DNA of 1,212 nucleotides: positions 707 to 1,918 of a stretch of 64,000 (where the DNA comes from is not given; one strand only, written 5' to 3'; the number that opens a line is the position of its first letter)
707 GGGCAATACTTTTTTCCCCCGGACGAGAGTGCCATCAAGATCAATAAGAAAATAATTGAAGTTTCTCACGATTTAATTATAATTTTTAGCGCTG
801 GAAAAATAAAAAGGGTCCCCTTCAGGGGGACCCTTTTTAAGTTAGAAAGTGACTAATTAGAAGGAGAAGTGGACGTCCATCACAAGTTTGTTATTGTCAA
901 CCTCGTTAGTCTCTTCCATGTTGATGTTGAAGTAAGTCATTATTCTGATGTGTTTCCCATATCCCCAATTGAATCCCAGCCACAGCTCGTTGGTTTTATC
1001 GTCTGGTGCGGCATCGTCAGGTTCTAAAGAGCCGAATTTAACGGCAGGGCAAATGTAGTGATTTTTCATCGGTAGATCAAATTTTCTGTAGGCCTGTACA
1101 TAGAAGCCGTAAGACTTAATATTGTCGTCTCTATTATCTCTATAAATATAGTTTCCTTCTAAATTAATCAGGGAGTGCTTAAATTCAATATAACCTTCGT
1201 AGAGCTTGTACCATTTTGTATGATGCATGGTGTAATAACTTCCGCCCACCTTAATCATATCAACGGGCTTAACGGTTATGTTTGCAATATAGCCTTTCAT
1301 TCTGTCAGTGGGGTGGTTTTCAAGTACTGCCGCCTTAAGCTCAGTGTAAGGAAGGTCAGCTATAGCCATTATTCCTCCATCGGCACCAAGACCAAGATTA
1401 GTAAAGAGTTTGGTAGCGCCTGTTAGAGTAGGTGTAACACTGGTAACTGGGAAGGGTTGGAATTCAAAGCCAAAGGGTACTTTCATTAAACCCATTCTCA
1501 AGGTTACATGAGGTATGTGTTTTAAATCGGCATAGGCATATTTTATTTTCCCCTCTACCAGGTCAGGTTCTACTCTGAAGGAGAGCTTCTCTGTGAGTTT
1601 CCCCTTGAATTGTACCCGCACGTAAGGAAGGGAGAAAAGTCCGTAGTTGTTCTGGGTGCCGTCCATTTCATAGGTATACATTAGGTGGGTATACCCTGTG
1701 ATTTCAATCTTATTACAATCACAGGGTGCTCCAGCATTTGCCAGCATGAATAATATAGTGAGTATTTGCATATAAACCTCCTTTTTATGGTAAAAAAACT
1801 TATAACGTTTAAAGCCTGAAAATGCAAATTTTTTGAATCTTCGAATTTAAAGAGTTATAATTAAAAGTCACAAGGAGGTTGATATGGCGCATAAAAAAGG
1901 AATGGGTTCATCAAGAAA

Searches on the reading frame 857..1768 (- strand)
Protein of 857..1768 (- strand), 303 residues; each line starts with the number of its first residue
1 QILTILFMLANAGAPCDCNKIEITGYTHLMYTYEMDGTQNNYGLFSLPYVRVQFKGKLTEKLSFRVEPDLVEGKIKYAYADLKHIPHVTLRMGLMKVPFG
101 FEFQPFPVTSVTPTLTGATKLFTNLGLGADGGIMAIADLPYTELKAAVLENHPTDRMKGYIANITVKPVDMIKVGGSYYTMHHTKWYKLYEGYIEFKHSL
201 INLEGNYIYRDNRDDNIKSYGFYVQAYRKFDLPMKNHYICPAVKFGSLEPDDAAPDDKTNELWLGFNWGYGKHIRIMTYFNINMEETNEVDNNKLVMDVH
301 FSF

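Call 31: search_protein_families(library=pfam, proteins=[window:857-1768:-], max_evalue=0.001)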
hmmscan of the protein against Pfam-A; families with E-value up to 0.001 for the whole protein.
window:857-1768:- (303 aa): 1 family
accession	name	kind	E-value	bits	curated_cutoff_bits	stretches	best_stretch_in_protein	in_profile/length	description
PF07396.17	Porin_O_P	-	4.8e-06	26.5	20.9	1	36-102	18-95/370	Phosphate-selective porin O and P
